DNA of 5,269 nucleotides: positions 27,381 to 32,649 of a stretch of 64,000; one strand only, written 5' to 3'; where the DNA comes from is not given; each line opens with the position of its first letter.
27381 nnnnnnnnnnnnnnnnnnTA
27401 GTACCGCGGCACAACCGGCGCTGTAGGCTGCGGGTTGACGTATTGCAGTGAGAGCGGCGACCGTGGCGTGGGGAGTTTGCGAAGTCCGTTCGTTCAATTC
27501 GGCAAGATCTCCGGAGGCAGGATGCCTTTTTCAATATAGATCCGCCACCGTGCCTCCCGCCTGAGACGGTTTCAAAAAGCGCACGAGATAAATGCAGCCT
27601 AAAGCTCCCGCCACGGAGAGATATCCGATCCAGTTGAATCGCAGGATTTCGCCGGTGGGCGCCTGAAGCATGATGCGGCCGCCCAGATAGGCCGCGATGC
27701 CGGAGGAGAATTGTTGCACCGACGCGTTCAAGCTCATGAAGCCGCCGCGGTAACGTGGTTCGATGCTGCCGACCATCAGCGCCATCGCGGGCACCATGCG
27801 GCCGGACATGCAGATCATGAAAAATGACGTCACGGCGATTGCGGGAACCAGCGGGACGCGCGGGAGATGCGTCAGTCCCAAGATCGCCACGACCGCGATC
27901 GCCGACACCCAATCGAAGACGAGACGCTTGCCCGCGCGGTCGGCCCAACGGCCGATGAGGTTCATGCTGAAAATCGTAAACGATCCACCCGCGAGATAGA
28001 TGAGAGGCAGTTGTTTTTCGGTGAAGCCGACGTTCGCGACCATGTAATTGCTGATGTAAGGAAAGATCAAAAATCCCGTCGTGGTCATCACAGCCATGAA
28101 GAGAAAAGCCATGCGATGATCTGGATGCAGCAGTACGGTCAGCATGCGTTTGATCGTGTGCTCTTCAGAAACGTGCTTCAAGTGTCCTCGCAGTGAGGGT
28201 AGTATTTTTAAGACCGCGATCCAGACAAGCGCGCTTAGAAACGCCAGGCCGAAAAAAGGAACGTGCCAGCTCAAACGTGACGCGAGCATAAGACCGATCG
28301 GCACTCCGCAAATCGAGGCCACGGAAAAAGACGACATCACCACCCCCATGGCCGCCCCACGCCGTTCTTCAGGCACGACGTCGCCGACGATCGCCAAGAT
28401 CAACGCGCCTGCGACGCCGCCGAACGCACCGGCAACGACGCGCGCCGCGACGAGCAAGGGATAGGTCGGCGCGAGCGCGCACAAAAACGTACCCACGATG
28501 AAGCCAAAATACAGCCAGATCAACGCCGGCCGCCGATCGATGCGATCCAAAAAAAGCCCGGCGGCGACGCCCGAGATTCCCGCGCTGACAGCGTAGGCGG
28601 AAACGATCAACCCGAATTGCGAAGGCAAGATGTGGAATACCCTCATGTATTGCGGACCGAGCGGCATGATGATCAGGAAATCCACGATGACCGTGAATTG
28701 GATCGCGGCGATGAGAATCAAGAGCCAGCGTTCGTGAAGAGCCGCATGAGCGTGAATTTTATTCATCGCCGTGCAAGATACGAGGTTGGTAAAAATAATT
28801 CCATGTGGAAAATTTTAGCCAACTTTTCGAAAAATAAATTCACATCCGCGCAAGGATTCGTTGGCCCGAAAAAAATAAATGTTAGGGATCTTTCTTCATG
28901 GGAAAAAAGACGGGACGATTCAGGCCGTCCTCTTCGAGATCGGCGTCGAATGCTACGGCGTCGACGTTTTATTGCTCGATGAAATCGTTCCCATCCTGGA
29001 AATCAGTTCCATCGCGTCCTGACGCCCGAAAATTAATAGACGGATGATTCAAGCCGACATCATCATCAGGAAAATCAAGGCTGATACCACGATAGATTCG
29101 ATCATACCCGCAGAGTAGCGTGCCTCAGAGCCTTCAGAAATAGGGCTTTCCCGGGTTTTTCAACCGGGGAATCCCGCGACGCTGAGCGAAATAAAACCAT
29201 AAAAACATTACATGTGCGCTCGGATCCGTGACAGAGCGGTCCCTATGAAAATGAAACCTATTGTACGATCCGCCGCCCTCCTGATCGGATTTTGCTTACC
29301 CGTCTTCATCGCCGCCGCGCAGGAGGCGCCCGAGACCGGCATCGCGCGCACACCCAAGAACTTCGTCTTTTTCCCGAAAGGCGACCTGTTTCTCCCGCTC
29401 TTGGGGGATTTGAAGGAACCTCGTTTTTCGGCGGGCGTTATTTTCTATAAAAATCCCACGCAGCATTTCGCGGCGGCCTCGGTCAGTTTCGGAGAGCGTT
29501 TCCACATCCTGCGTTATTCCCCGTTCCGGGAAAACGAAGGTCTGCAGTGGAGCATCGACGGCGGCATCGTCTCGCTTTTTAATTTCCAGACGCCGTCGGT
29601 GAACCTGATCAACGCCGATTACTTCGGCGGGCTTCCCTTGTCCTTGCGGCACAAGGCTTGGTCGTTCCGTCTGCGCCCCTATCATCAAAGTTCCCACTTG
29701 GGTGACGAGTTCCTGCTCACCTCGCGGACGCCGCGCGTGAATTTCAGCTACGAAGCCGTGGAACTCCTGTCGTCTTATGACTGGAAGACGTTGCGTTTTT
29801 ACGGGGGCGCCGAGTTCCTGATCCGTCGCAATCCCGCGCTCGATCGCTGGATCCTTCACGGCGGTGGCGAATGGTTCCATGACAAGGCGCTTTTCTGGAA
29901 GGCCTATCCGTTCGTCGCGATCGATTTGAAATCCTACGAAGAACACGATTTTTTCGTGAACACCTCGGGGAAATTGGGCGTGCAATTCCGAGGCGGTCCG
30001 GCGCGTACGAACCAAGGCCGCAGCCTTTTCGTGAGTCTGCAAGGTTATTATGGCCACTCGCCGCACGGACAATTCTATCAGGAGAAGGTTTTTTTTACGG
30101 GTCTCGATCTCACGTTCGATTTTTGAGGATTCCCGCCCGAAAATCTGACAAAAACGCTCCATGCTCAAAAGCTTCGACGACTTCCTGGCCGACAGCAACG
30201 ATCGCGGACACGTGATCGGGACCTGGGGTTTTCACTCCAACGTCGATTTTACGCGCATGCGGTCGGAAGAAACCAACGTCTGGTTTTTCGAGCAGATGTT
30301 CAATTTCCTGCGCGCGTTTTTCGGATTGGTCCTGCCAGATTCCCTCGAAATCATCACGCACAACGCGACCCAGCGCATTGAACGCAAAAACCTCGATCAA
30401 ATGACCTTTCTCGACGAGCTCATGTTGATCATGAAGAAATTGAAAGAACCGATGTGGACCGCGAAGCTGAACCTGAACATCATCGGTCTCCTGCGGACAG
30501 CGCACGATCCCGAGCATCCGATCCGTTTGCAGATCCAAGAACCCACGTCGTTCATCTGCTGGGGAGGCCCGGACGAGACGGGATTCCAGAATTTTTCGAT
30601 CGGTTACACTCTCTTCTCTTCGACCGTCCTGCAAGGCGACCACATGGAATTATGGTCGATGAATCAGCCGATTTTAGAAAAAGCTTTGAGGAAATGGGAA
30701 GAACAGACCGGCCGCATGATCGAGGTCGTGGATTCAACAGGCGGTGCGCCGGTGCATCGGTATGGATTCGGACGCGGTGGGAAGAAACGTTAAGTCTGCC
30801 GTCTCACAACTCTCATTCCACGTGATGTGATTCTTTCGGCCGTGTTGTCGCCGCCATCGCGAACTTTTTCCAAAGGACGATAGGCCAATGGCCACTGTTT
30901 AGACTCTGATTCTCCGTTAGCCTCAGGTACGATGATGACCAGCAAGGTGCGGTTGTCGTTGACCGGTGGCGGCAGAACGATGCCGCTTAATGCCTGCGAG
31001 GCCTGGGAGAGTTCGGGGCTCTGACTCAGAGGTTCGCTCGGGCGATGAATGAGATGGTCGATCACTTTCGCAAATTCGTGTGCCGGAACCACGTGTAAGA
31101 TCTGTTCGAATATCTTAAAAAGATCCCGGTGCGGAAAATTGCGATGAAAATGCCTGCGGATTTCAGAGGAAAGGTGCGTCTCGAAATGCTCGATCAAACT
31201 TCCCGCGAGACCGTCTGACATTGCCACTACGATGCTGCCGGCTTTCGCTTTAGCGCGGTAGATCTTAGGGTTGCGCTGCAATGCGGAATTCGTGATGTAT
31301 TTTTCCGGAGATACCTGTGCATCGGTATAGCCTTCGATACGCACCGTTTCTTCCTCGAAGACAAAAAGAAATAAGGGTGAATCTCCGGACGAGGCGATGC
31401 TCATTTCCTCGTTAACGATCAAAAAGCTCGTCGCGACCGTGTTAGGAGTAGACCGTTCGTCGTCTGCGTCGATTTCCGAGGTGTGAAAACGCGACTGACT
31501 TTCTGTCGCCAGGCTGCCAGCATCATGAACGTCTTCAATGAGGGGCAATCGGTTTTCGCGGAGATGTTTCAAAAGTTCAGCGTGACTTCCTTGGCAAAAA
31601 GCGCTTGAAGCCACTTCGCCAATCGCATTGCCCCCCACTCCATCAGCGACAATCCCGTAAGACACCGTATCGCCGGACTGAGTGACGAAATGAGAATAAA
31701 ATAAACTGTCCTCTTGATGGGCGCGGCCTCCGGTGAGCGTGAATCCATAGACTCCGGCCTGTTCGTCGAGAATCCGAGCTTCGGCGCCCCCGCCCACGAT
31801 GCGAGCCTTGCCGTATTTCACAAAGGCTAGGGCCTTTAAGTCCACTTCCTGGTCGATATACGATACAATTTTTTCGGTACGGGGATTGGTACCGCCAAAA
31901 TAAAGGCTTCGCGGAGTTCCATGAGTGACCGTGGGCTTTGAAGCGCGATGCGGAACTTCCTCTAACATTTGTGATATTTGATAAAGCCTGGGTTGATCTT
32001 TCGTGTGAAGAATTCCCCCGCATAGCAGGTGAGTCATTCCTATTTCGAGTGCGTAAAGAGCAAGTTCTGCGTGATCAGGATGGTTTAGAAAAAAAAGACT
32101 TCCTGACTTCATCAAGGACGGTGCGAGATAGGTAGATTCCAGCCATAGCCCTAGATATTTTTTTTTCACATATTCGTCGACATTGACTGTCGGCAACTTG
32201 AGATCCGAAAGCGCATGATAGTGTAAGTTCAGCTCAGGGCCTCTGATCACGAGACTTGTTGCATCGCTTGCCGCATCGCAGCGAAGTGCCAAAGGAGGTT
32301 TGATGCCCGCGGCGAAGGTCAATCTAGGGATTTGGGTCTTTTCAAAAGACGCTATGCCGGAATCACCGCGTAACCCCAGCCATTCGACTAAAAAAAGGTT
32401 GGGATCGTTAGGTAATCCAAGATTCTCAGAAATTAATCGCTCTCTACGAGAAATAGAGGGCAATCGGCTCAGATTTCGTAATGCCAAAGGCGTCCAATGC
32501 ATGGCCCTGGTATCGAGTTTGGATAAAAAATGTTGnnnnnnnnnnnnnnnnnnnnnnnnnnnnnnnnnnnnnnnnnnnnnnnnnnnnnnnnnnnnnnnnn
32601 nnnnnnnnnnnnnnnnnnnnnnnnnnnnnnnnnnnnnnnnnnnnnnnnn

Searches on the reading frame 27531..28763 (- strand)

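Call 19: search_protein_families(library=pfam, proteins=[window:27531-28763:-], max_evalue=0.01)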
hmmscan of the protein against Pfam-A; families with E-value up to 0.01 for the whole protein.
window:27531-28763:- (410 aa): 3 families
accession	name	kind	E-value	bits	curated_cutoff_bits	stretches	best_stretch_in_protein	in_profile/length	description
PF07690.21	MFS_1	-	4.7e-46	157.7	33.4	1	19-357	2-346/347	Major Facilitator Superfamily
PF00083.30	Sugar_tr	-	3.6e-12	46.3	22.3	1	48-186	46-190/452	Sugar (and other) transporter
PF06609.19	TRI12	-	0.0055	15.6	23.2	1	52-192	82-223/599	Fungal trichothecene efflux pump (TRI12)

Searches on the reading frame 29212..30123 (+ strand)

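Call 20: search_protein_families(library=pfam, proteins=[window:29212-30123:+], max_evalue=0.01)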
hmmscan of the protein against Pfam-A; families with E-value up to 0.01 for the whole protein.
window:29212-30123:+ (304 aa): 1 family
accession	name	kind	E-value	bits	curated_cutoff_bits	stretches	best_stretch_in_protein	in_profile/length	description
PF06727.17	DUF1207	-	4.6e-52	177.6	22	1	53-304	87-342/342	Protein of unknown function (DUF1207)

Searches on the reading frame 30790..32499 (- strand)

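Call 20: search_protein_families(library=pfam, proteins=[window:30790-32499:-], max_evalue=0.01)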
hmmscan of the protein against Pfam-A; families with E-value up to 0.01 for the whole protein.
window:30790-32499:- (569 aa): 2 families
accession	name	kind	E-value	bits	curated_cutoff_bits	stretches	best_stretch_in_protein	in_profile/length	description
PF13672.11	PP2C_2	-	3.8e-05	23.8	24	1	262-438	12-180/209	Protein phosphatase 2C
PF00481.26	PP2C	-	0.00071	19.7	20.3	1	254-378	7-126/255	Protein phosphatase 2C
